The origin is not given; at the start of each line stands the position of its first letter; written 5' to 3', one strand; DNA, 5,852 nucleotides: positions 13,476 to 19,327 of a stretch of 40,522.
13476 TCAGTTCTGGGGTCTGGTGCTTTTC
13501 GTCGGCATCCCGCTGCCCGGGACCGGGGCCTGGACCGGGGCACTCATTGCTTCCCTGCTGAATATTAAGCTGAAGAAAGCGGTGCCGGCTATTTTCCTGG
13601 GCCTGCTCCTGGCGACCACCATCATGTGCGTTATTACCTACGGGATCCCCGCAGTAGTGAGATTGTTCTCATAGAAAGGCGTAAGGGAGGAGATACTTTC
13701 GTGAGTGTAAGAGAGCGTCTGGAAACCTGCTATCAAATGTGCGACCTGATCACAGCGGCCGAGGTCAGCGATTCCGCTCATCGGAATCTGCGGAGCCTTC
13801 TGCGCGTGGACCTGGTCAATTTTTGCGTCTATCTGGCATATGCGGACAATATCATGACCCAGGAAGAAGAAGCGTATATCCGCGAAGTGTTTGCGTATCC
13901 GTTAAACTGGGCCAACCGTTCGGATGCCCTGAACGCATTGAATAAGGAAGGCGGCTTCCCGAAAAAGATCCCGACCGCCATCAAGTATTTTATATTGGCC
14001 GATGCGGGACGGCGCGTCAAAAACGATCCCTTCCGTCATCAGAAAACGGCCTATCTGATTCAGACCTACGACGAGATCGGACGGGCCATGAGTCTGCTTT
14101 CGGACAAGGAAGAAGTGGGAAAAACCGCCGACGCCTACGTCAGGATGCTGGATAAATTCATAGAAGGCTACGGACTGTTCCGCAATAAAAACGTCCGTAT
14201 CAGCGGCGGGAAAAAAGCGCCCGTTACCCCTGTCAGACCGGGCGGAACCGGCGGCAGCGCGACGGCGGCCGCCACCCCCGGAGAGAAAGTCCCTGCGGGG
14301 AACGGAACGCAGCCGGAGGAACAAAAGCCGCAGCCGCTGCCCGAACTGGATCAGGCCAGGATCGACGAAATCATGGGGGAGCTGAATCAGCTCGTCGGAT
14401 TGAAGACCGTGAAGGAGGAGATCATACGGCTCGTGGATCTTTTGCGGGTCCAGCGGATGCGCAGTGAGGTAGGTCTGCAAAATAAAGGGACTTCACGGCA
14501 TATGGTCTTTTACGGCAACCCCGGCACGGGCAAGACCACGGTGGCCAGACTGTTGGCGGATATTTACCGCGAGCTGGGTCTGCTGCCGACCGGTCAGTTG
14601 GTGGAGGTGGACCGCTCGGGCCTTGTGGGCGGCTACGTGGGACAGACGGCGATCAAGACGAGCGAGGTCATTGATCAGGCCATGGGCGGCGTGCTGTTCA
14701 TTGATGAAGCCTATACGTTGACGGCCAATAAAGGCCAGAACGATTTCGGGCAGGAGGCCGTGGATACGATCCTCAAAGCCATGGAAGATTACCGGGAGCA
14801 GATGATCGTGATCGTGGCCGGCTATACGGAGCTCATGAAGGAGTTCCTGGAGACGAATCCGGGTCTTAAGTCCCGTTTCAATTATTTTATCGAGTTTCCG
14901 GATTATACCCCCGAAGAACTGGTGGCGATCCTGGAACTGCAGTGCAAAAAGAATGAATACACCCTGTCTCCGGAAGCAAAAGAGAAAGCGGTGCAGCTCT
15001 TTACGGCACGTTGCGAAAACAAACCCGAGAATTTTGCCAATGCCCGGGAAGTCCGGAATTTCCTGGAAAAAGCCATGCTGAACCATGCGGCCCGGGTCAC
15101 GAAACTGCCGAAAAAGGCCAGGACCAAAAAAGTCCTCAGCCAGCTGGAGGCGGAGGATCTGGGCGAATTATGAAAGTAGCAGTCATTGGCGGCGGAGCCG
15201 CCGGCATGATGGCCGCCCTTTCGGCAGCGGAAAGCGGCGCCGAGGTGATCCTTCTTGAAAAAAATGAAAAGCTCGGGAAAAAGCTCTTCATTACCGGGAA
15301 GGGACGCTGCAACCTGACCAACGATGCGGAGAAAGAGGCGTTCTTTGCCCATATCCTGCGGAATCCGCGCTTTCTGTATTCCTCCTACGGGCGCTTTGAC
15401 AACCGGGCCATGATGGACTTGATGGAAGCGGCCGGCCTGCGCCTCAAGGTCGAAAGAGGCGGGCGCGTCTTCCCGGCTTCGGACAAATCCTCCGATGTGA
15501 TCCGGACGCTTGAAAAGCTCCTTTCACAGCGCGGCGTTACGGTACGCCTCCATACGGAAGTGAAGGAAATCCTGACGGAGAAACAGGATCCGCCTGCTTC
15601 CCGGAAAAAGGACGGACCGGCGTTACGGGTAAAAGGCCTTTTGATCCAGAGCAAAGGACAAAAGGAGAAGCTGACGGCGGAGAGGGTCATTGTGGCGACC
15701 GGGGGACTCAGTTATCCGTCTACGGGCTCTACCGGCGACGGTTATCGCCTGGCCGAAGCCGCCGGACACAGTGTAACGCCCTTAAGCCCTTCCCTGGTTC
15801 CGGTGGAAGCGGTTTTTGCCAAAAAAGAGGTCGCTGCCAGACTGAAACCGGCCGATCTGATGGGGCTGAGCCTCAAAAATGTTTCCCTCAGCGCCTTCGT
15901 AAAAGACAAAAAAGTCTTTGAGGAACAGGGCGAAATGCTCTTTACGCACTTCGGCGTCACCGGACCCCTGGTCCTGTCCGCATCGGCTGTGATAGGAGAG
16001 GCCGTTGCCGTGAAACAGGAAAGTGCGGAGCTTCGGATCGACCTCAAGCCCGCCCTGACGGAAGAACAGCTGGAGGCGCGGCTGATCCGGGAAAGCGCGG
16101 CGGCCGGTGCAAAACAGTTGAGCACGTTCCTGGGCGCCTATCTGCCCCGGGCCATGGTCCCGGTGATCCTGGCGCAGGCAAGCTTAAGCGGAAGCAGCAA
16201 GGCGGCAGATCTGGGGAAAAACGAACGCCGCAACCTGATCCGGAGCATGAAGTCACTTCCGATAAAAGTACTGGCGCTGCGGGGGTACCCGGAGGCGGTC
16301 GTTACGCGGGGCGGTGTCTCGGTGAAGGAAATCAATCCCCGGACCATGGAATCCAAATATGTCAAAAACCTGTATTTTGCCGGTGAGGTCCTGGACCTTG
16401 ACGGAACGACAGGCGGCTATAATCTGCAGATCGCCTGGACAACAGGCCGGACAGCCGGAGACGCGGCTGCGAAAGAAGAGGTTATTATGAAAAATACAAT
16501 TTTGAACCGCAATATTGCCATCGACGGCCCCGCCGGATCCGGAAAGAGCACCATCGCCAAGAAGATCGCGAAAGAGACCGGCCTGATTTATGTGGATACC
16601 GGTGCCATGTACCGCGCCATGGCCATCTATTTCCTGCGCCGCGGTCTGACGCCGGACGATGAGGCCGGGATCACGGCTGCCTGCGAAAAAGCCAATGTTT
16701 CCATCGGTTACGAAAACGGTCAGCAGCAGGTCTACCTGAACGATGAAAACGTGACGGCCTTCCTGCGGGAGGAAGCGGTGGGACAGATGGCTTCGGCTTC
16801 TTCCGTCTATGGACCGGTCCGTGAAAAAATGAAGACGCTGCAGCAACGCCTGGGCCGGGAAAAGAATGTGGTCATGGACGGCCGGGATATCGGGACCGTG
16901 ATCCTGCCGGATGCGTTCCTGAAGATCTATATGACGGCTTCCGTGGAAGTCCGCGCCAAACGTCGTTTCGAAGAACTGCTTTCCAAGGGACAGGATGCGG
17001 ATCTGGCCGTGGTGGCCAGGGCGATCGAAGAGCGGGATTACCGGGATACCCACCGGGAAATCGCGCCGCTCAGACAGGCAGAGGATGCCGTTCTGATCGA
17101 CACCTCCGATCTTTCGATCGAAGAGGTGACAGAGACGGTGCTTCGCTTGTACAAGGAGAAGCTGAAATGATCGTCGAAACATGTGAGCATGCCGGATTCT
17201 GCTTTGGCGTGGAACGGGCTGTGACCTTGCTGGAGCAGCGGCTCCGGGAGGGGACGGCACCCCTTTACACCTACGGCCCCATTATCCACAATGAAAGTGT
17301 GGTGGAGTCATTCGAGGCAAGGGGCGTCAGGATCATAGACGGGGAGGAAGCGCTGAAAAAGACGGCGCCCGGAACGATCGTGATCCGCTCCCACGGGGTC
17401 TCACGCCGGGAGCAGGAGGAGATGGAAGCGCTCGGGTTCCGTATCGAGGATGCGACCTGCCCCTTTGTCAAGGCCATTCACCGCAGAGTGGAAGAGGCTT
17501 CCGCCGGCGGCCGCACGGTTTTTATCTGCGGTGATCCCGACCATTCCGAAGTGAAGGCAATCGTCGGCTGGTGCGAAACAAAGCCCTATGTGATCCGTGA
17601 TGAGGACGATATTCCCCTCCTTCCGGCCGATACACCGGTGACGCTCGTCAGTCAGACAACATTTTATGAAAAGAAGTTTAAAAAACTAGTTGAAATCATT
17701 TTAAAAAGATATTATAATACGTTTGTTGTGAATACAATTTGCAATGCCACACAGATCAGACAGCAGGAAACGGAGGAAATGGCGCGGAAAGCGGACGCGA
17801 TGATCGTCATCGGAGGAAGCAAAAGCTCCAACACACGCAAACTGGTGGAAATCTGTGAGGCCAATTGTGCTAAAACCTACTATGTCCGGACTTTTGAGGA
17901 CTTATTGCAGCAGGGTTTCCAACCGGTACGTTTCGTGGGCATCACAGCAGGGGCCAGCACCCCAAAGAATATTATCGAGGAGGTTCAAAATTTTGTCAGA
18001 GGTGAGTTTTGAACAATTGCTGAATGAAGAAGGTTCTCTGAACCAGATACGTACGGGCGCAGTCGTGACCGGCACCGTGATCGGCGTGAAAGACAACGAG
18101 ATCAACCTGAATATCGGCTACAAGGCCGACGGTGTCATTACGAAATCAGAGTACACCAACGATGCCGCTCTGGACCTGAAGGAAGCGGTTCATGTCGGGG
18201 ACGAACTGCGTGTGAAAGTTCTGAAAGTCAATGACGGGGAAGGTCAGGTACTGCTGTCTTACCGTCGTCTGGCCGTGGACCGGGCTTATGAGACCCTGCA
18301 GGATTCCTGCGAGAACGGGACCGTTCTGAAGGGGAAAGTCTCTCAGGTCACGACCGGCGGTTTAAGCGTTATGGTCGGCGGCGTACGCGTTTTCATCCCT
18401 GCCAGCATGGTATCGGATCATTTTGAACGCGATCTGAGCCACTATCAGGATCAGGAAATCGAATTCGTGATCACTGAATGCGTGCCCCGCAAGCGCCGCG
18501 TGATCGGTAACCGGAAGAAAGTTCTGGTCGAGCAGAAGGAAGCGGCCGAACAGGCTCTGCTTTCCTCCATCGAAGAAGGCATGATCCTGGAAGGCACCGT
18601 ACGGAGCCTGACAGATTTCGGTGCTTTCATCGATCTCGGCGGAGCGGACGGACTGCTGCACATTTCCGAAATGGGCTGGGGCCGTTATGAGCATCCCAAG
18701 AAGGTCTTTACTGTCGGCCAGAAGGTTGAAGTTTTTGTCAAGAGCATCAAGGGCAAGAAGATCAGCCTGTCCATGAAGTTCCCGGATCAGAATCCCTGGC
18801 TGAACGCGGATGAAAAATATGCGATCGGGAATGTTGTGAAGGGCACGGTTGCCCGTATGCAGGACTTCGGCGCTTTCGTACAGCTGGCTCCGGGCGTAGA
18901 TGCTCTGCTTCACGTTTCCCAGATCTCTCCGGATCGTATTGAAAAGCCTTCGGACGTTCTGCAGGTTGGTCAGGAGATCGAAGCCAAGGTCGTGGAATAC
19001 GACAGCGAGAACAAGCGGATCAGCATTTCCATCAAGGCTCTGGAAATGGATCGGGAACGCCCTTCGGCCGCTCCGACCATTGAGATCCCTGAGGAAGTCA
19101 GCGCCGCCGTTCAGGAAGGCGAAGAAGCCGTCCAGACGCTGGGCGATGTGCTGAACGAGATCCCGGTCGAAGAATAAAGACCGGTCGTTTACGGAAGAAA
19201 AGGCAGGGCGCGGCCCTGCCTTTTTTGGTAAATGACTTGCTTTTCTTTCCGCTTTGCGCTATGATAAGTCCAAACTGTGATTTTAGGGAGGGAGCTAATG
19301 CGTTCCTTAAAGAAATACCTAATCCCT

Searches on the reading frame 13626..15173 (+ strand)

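Call 84: search_protein_families(library=pfam, proteins=[window:13626-15173:+], max_evalue=0.00001)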
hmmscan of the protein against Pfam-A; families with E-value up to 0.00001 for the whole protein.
window:13626-15173:+ (515 aa): 2 families
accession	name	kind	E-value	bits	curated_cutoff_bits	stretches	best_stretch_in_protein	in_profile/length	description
PF00004.35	AAA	-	1.8e-19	70.9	21.2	1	293-425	1-130/131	ATPase family associated with various cellular activities (AAA)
PF17866.7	AAA_lid_6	-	6.9e-16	58.5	24.3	1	449-512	1-60/60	AAA lid domain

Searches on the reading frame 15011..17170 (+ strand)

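Call 84: search_protein_families(library=pfam, proteins=[window:15011-17170:+], max_evalue=0.00001)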
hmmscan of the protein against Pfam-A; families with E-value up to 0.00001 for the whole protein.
window:15011-17170:+ (719 aa): 10 families
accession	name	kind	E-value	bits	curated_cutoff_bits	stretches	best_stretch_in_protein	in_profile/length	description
PF03486.20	HI0933_like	-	5.2e-86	288.5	50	1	55-484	2-243/244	HI0933-like protein Rossmann domain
PF02224.24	Cytidylate_kin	-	1.2e-70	238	26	1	502-715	1-210/211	Cytidylate kinase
PF22780.1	HI0933_like_1st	-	1.2e-33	116.7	27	1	276-431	12-165/165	HI0933-like protein barrel and H2TH domain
PF00890.30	FAD_binding_2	-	3.3e-16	60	20.4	1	56-93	2-39/414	FAD binding domain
PF12831.13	FAD_oxidored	-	7e-12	45.8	27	1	56-231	2-145/416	FAD dependent oxidoreductase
PF07992.20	Pyr_redox_2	-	1.1e-10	41.9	26.1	1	54-236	1-113/291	Pyridine nucleotide-disulphide oxidoreductase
PF01266.30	DAO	-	4.1e-10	40.2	27.9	1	55-89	1-35/353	FAD dependent oxidoreductase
PF13189.12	Cytidylate_kin2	-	4.6e-09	37.1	28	1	501-668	1-141/176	Cytidylate kinase-like family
PF01134.28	GIDA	-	7.6e-09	35.5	22.1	0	55-89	1-29/391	Glucose inhibited division protein A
PF00070.33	Pyr_redox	-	4.6e-07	30.7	22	0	55-90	1-36/82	Pyridine nucleotide-disulphide oxidoreductase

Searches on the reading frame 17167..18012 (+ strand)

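Call 84: search_protein_families(library=pfam, proteins=[window:17167-18012:+], max_evalue=0.00001)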
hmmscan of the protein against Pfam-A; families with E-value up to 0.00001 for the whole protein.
window:17167-18012:+ (281 aa): 1 family
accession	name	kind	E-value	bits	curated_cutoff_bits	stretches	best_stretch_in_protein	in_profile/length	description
PF02401.23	LYTB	-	9.7e-92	307.5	24.5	1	5-277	3-266/267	LytB protein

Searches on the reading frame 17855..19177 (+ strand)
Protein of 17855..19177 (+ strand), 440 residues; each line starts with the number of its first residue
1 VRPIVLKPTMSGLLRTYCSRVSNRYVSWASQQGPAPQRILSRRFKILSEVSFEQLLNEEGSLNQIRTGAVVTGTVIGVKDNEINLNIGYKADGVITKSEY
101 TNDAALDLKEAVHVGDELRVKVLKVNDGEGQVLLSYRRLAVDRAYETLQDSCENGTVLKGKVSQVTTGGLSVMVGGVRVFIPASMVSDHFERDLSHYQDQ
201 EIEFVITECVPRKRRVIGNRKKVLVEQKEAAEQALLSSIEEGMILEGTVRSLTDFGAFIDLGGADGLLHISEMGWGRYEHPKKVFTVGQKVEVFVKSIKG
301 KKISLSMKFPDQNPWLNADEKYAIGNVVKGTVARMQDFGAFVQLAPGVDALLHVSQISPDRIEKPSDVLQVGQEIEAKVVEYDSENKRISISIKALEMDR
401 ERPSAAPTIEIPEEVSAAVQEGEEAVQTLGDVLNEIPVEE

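Call 84: search_protein_families(library=pfam, proteins=[window:17855-19177:+], max_evalue=0.00001)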
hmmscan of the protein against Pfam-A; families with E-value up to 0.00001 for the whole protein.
window:17855-19177:+ (440 aa): 4 families
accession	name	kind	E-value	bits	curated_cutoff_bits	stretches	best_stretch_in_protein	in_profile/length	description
PF00575.29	S1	-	9.5e-63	209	22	4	322-394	2-74/74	S1 RNA binding domain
PF23459.1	S1_RRP5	-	3.3e-20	72.9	27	0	325-391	4-70/72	RRP5 S1 domain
PF21710.3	Spt6_S1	-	8.2e-10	39.3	27.5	0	320-394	12-87/91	Spt6, S1/OB domain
PF13509.12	S1_2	-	2.4e-08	34.4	21.8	0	324-358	1-35/61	S1 domain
